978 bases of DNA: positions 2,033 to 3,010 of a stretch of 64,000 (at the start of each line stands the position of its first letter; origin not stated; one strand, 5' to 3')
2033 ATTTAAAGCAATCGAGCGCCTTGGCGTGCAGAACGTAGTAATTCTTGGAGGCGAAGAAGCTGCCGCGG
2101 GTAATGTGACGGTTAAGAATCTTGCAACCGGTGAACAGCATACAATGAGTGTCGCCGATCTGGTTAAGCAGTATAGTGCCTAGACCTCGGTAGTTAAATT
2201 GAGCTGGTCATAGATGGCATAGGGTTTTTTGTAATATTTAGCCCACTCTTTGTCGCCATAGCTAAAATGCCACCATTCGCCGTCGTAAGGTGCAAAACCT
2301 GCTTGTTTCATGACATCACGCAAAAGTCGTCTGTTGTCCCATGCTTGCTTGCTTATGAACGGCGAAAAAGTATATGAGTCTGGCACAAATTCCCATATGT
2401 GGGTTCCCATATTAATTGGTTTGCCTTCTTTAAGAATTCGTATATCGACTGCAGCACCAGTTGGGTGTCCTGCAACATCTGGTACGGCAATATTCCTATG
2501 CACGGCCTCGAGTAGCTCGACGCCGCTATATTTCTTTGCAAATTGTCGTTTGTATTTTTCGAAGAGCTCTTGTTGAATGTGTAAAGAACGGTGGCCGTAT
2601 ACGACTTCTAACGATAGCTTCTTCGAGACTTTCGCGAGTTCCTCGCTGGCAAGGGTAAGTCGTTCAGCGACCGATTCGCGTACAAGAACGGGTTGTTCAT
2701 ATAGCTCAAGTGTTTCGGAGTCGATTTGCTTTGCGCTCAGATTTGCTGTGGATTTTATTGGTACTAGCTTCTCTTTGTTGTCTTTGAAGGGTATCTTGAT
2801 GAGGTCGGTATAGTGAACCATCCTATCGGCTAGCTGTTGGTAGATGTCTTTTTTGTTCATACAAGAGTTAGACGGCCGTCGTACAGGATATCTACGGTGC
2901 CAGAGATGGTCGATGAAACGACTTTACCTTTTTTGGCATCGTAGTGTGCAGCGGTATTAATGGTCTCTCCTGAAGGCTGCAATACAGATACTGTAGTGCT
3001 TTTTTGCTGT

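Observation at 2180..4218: GNAT::DapF-fold fusion protein translationally coupled to a VanX-type D-Ala-D-Ala dipeptidase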

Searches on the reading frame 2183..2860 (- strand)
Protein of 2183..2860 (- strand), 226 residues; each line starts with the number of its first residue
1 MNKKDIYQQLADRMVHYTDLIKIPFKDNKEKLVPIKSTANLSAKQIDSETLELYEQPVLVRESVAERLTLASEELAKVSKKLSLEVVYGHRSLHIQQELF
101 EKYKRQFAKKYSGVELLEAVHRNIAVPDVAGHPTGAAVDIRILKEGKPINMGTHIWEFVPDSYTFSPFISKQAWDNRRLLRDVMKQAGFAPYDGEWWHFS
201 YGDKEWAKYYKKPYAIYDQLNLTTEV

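Call 3: search_protein_families(library=pfam, proteins=[window:2183-2860:-], max_evalue=0.1)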
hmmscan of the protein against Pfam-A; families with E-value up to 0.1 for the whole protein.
window:2183-2860:- (226 aa): 2 families
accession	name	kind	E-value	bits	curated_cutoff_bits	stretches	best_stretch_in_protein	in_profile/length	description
PF01427.22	Peptidase_M15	-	1.1e-18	68.2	27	1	58-210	39-193/199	D-ala-D-ala dipeptidase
PF02557.22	VanY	-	1.2e-05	25.5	25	1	74-149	14-82/132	D-alanyl-D-alanine carboxypeptidase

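Call 4: search_protein_families(library=ncbifam, proteins=[window:2183-2860:-], max_evalue=0.1)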
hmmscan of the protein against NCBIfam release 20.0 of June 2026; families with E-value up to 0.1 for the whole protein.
window:2183-2860:- (226 aa): 5 families
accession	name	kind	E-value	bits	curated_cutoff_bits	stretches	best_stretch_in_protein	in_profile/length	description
NF007557.0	PRK10178.1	equivalog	1.5e-14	54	176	1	130-201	96-168/188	D-alanyl-D-alanine dipeptidase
NF033115.1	dipept_VanX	equivalog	7.1e-12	45.5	320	1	108-210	91-194/199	D-Ala-D-Ala dipeptidase VanX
NF000380.1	vanXY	equivalog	5.3e-05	22.8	250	1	54-149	26-110/179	D,D-carboxypeptidase/D,D-dipeptidase VanXY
NF000473.1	vanY_BG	exception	0.001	18.5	400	1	86-170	153-230/274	VanY-B/VanY-G family D-Ala-D-Ala carboxypeptidase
NF002242.0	PRK01151.1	equivalog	0.091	12.4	72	0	95-111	12-28/67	30S ribosomal protein S17e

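Call 22: search_solved_structures(query=window:2183-2860:-, max_evalue=0.01, show_alignments=2)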
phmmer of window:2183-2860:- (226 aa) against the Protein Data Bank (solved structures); distinct sequences matched with E-value up to 0.01: 2.
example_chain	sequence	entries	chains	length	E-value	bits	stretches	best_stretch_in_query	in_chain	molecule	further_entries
1r44_A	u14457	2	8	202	2.8e-08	37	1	111-210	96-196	D-alanyl-D-alanine dipeptidase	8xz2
5hnm_A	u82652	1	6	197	0.0031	20.5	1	86-176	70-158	D-alanyl-D-alanine carboxypeptidase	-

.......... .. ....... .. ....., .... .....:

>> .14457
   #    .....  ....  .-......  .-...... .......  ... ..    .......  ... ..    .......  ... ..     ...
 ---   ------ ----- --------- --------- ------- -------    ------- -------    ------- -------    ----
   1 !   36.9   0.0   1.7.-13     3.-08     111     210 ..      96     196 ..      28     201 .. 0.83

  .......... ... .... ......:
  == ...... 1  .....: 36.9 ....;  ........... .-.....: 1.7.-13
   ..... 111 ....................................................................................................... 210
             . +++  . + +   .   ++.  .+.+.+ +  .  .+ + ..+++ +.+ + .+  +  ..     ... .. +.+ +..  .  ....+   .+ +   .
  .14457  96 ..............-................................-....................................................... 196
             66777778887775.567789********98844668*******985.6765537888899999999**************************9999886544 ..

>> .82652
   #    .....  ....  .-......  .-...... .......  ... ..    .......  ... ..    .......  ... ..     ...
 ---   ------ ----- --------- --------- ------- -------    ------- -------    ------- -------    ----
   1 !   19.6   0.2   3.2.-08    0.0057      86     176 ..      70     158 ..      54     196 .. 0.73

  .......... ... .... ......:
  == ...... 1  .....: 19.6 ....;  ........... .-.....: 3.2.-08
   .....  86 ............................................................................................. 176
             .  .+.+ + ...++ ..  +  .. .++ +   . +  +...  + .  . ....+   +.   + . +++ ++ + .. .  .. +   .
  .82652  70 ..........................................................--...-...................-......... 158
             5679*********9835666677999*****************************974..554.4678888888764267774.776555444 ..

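Call 53: find_homologous_proteins(query=window:2183-2860:-)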
Query window:2183-2860:- (226 aa): 1105 proteins with E <= 0.001 among 1298 candidates; the best 120 are listed.
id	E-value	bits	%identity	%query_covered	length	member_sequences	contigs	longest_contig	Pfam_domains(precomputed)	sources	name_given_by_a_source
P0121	4.8e-148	509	100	100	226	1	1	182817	PF02557.23,PF01427.23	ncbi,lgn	-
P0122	5.9e-127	440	86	99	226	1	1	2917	PF01427.23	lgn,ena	-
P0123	1.7e-102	360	70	97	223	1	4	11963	PF01427.23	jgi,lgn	jgi:D-alanyl-D-alanine dipeptidase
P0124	6.2e-98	345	69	99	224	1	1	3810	PF02557.23,PF01427.23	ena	-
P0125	5.8e-96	338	66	97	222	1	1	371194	PF01427.23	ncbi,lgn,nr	ncbi:MAG: D-ala-D-ala dipeptidase family protein [Candidatus Saccharibacteria bacterium]|nr:D-ala-D-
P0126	3.6e-95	336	65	99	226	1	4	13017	PF01427.23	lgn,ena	-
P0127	6.7e-95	335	64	99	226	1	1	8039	PF02557.23,PF01427.23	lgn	-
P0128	1.0e-93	331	66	97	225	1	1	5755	PF01427.23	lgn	-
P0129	2.6e-93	330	65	97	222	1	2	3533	PF01427.23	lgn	-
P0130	3.4e-93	329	63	100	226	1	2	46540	PF01427.23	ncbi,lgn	-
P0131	4.7e-93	329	65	97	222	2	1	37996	PF02557.23,PF01427.23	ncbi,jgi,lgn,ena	ncbi:MAG: M15 family metallopeptidase [bacterium]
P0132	4.7e-91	322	65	97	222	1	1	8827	PF01427.23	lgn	-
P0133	1.6e-85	304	60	99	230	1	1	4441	PF02557.23,PF01427.23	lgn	-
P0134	2.2e-85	304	58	100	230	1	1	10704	PF02557.23,PF01427.23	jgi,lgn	jgi:D-alanyl-D-alanine dipeptidase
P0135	7.1e-85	302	60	100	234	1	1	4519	PF02557.23,PF01427.23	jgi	jgi:D-alanyl-D-alanine dipeptidase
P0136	1.5e-84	301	60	98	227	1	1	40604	PF02557.23,PF01427.23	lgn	-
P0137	4.8e-84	300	61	99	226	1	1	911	PF02557.23,PF01427.23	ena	-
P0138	1.5e-83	298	60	100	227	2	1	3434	PF02557.23,PF01427.23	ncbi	-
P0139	2.0e-83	298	60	100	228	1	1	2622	PF02557.23,PF01427.23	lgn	-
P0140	7.5e-82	292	57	99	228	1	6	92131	PF02557.23,PF01427.23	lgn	-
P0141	1.5e-81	291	58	100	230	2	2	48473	PF02557.23,PF01427.23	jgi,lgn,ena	-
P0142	2.4e-81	291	57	100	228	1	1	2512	PF02557.23,PF01427.23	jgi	jgi:D-alanyl-D-alanine dipeptidase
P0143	2.9e-81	290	59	97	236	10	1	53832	PF02557.23,PF01427.23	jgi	-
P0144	3.4e-81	290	56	100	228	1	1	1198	PF02557.23,PF01427.23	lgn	-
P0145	3.7e-81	290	57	99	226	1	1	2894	PF02557.23,PF01427.23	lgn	-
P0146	6.9e-81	289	59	97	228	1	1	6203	PF02557.23,PF01427.23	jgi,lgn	jgi:D-alanyl-D-alanine dipeptidase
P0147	7.4e-81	289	58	99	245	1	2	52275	PF02557.23,PF01427.23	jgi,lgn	jgi:D-alanyl-D-alanine dipeptidase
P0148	7.5e-81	289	58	99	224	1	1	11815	PF02557.23,PF01427.23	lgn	-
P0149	9.9e-81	289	57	99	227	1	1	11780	PF02557.23,PF01427.23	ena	-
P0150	1.0e-80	289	57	98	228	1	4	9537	PF02557.23,PF01427.23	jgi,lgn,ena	-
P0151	1.1e-80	288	58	99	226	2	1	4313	PF02557.23,PF01427.23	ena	-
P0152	1.3e-80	288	57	99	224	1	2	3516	PF02557.23,PF01427.23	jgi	-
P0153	1.5e-80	288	59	98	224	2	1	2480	PF01427.23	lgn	-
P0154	1.6e-80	288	57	99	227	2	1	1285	PF02557.23,PF01427.23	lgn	-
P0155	1.9e-80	288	58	97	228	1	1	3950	PF02557.23,PF01427.23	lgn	-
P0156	1.9e-80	288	58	98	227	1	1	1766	PF02557.23,PF01427.23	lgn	-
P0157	2.3e-80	287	59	97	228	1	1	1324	PF02557.23,PF01427.23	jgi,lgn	jgi:D-alanyl-D-alanine dipeptidase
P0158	2.8e-80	287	58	99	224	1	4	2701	PF02557.23,PF01427.23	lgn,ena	-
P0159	5.3e-80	286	56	100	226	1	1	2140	PF02557.23,PF01427.23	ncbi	-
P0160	6.9e-80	286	58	97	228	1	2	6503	PF02557.23,PF01427.23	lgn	-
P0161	7.7e-80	286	59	98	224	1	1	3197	PF02557.23,PF01427.23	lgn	-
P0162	8.9e-80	286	56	100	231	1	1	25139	PF02557.23,PF01427.23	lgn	-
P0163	8.9e-80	286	59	97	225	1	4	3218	PF02557.23,PF01427.23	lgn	-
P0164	9.8e-80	285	57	99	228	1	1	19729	PF02557.23,PF01427.23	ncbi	-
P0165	1.3e-79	285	58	98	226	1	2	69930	PF02557.23,PF01427.23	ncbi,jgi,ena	-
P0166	1.5e-79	285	58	97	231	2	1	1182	PF02557.23,PF01427.23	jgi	jgi:D-alanyl-D-alanine dipeptidase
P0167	2.4e-79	284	57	99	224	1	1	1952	PF02557.23,PF01427.23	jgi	jgi:D-alanyl-D-alanine dipeptidase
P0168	2.7e-79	284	54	99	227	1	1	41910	PF02557.23,PF01427.23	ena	-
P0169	3.0e-79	284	58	99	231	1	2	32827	PF02557.23,PF01427.23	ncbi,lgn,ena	-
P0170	3.0e-79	284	57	99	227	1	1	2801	PF02557.23,PF01427.23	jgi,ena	-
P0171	5.9e-79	283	56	100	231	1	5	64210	PF02557.23,PF01427.23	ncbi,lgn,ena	-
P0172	7.8e-79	282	58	99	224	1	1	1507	PF02557.23,PF01427.23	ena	-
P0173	8.1e-79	282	58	100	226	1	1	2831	PF02557.23,PF01427.23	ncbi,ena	-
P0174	9.0e-79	282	59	94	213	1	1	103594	PF02557.23,PF01427.23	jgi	jgi:D-alanyl-D-alanine dipeptidase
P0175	1.1e-78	282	57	100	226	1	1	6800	PF02557.23,PF01427.23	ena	-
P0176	1.2e-78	282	57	100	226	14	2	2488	PF02557.23,PF01427.23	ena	-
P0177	1.5e-78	282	58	99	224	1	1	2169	PF02557.23,PF01427.23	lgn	-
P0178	1.8e-78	281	57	98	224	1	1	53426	PF02557.23,PF01427.23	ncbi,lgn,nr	ncbi:MAG TPA: M15 family metallopeptidase [Candidatus Saccharimonadales bacterium]|nr:M15 family met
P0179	3.2e-78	280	56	99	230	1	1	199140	PF02557.23,PF01427.23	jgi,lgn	jgi:D-alanyl-D-alanine dipeptidase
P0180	3.8e-78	280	58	98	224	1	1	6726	PF02557.23,PF01427.23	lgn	-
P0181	3.8e-78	280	57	100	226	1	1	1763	PF01427.23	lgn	-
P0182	4.2e-78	280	56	100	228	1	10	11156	PF02557.23,PF01427.23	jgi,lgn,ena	-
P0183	4.7e-78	280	57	99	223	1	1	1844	PF02557.23,PF01427.23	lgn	-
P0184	4.8e-78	280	55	99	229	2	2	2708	PF02557.23,PF01427.23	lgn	-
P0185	6.7e-78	279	57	97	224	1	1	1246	PF02557.23,PF01427.23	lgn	-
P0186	1.4e-77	278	57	97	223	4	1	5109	PF02557.23,PF01427.23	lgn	-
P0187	1.8e-77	278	57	98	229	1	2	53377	PF02557.23,PF01427.23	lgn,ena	-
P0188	2.0e-77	278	55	98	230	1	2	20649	PF01427.23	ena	-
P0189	2.2e-77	278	55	99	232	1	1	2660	PF02557.23,PF01427.23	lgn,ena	-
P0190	2.3e-77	278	57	98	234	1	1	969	PF02557.23,PF01427.23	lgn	-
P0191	2.4e-77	278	55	100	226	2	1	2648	PF02557.23,PF01427.23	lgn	-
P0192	2.5e-77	278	56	98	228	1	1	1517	PF02557.23,PF01427.23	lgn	-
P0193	3.2e-77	277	55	98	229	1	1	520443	PF02557.23,PF01427.23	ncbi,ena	-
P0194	3.2e-77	277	55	98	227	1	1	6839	PF02557.23,PF01427.23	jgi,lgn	jgi:zinc D-Ala-D-Ala dipeptidase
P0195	4.3e-77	277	55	98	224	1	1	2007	PF02557.23,PF01427.23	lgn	-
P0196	4.6e-77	277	55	100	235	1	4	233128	PF01427.23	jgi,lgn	jgi:zinc D-Ala-D-Ala dipeptidase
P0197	5.8e-77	276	56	100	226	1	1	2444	PF02557.23,PF01427.23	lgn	-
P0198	9.4e-77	276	57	97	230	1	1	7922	PF01427.23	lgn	-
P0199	1.1e-76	275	57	97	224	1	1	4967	PF02557.23,PF01427.23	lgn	-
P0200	1.1e-76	275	55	98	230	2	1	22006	PF02557.23,PF01427.23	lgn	-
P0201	1.8e-76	275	56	98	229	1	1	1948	PF01427.23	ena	-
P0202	2.0e-76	275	55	99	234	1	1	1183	PF02557.23,PF01427.23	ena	-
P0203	2.4e-76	274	57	99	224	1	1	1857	PF01427.23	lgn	-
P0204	2.6e-76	274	56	99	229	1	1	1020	PF02557.23,PF01427.23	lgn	-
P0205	4.3e-76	274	55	97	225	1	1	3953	PF02557.23,PF01427.23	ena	-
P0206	4.6e-76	273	54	99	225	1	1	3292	PF02557.23,PF01427.23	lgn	-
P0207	5.1e-76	273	55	98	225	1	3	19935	PF02557.23,PF01427.23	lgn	-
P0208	6.4e-76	273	57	99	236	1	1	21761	PF02557.23,PF01427.23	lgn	-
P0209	6.7e-76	273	54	100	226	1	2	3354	PF02557.23,PF01427.23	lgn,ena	-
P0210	7.4e-76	273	55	98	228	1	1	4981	PF02557.23,PF01427.23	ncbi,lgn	-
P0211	7.5e-76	273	54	97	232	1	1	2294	PF02557.23,PF01427.23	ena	-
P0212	7.6e-76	273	54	99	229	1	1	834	PF02557.23,PF01427.23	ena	-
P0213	9.8e-76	272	53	99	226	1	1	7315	PF02557.23,PF01427.23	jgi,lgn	-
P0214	1.0e-75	272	54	98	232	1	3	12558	PF02557.23,PF01427.23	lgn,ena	-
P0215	1.1e-75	272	52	100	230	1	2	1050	PF02557.23,PF01427.23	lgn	-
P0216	1.2e-75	272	56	98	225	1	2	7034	PF02557.23,PF01427.23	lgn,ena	-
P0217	1.3e-75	272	53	98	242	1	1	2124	PF02557.23,PF01427.23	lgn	-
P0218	1.3e-75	272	54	99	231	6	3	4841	PF01427.23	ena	-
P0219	1.5e-75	272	54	99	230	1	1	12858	PF02557.23,PF01427.23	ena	-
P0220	1.8e-75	271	55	98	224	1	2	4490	PF02557.23,PF01427.23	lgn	-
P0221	2.0e-75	271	55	98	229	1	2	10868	PF02557.23,PF01427.23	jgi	jgi:D-alanyl-D-alanine dipeptidase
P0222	2.9e-75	271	53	97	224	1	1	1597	PF02557.23,PF01427.23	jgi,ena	-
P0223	3.1e-75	271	55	98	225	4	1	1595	PF02557.23,PF01427.23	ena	-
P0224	3.2e-75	271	56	97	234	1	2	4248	PF02557.23,PF01427.23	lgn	-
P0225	5.1e-75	270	54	98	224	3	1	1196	PF01427.23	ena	-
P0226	5.6e-75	270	55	100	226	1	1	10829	PF02557.23,PF01427.23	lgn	-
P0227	6.1e-75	270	54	100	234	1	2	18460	PF02557.23,PF01427.23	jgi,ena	-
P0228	1.4e-74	269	55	100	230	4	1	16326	PF02557.23,PF01427.23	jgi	jgi:D-alanyl-D-alanine dipeptidase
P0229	1.7e-74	268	54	100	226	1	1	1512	PF02557.23,PF01427.23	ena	-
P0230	1.8e-74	268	54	98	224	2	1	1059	PF02557.23,PF01427.23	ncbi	-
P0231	2.0e-74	268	54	99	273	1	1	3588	PF02557.23,PF01427.23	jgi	jgi:D-alanyl-D-alanine dipeptidase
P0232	2.9e-74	268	55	98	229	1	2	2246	PF02557.23,PF01427.23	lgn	-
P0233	3.4e-74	267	57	95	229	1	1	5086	PF02557.23,PF01427.23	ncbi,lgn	-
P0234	4.3e-74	267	54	99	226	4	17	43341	PF02557.23,PF01427.23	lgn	-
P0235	5.6e-74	267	53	99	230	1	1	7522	PF02557.23,PF01427.23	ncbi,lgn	-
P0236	6.3e-74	266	54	98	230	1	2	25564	PF02557.23,PF01427.23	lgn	-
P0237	1.1e-73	266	55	99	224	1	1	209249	PF02557.23,PF01427.23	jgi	jgi:zinc D-Ala-D-Ala dipeptidase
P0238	1.1e-73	266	55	99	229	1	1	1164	PF02557.23,PF01427.23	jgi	jgi:D-alanyl-D-alanine dipeptidase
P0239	1.2e-73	265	55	97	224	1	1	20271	PF02557.23,PF01427.23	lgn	-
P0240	1.3e-73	265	53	100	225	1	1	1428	PF02557.23,PF01427.23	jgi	jgi:zinc D-Ala-D-Ala dipeptidase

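Call 66: predict_structure(alignment_id=A3)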
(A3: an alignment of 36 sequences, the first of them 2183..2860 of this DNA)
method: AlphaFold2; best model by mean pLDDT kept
length: 226 residues; sequences in the alignment: 36
mean_pLDDT: 74.7   pTM: 0.75
mean pLDDT of the five models: 74.7, 70.8, 62.7, 59.6, 58.8
residues with pLDDT >= 90: 49; 70-90: 99; 50-70: 53; < 50: 25
segments of 3 or more residues with pLDDT < 50: 50-55, 126-136, 221-226
pLDDT, mean of each block of 10 residues (from residue 1): 72 69 80 88 69 58 89 95 82 68 86 77 50 53 92 66 64 90 91 71 80 74 40
secondary structure, 60 per line:
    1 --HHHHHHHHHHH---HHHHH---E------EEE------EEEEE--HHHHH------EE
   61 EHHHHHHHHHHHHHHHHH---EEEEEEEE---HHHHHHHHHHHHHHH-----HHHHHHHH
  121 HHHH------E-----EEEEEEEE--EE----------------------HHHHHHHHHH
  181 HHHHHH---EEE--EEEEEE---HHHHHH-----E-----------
elements in order: H3-13 H17-21 E32-34 E41-45 H48-52 E59-61 H62-78 E82-89 H93-107 H113-124 E137-144 H171-186 E190-192 E195-200 H204-209

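Call 68: fold_search(model_id=the predicted structure, library=pdb)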
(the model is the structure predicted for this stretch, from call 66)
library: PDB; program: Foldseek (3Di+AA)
matches with E <= 10: 266; with E <= 0.001: 4
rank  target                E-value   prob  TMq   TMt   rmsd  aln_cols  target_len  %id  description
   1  1r44_A                2.7e-07  1.00  0.47  0.52   6.0       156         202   22  Crystal Structure of VanX (released 2004-06-15)
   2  5hnm_B                4.2e-04  0.99  0.34  0.40   9.2       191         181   19  Crystal structure of vancomycin resistance D,D-pentapeptidase VanY E175A mutant from VanB-type resistance cassette in  (released 2016-02-10)
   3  5hnm_C                7.0e-04  0.99  0.32  0.38   9.5       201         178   18  Crystal structure of vancomycin resistance D,D-pentapeptidase VanY E175A mutant from VanB-type resistance cassette in  (released 2016-02-10)
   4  5hnm_A                8.4e-04  0.99  0.36  0.43  10.3       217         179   18  Crystal structure of vancomycin resistance D,D-pentapeptidase VanY E175A mutant from VanB-type resistance cassette in  (released 2016-02-10)
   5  6a6a_A                1.1e-03  0.99  0.34  0.40   9.4       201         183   17  VanYB in complex with D-Alanine (released 2018-09-05)
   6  5hnm_E                1.8e-03  0.99  0.33  0.39   7.4       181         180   19  Crystal structure of vancomycin resistance D,D-pentapeptidase VanY E175A mutant from VanB-type resistance cassette in  (released 2016-02-10)
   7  5zhf_A                1.8e-03  0.98  0.30  0.36   7.3       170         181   20  Structure of VanYB unbound (released 2018-09-05)
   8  4ox3                  2.5e-03  0.99  0.37  0.39   6.6       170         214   21  Structure of the LdcB LD-carboxypeptidase reveals the molecular basis of peptidoglycan recognition (released 2014-06-11)
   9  4jid_A                1.8e-02  0.87  0.33  0.39   7.0       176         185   17  Crystal structure of BaLdcB / VanY-like L,D-carboxypeptidase Zinc(II)-free (released 2013-04-03)
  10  2wg3_A                3.7e-02  0.95  0.33  0.46   7.7       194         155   13  Crystal structure of the complex between human hedgehog-interacting protein HIP and desert hedgehog without calcium (released 2009-06-30)
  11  3n1f_A                3.9e-02  0.93  0.34  0.49   7.8       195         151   13  Crystal Structure of IhhN bound to CDOFn3 (released 2010-06-02)
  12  6n7g_C                4.4e-02  0.93  0.33  0.41   7.2       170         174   15  Cryo-EM structure of tetrameric Ptch1 in complex with ShhNp (form I) (released 2019-05-29)
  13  3n1f_B                4.7e-02  0.96  0.35  0.51   8.8       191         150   15  Crystal Structure of IhhN bound to CDOFn3 (released 2010-06-02)
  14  7rpk_H                5.0e-02  0.97  0.34  0.49   7.8       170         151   12  Cryo-EM structure of murine Dispatched in complex with Sonic hedgehog (released 2021-10-27)
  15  3k7i                  5.0e-02  0.90  0.34  0.46   8.2       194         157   13  Crystal structure of the E131K mutant of the Indian Hedgehog N-terminal signalling domain (released 2011-01-26)
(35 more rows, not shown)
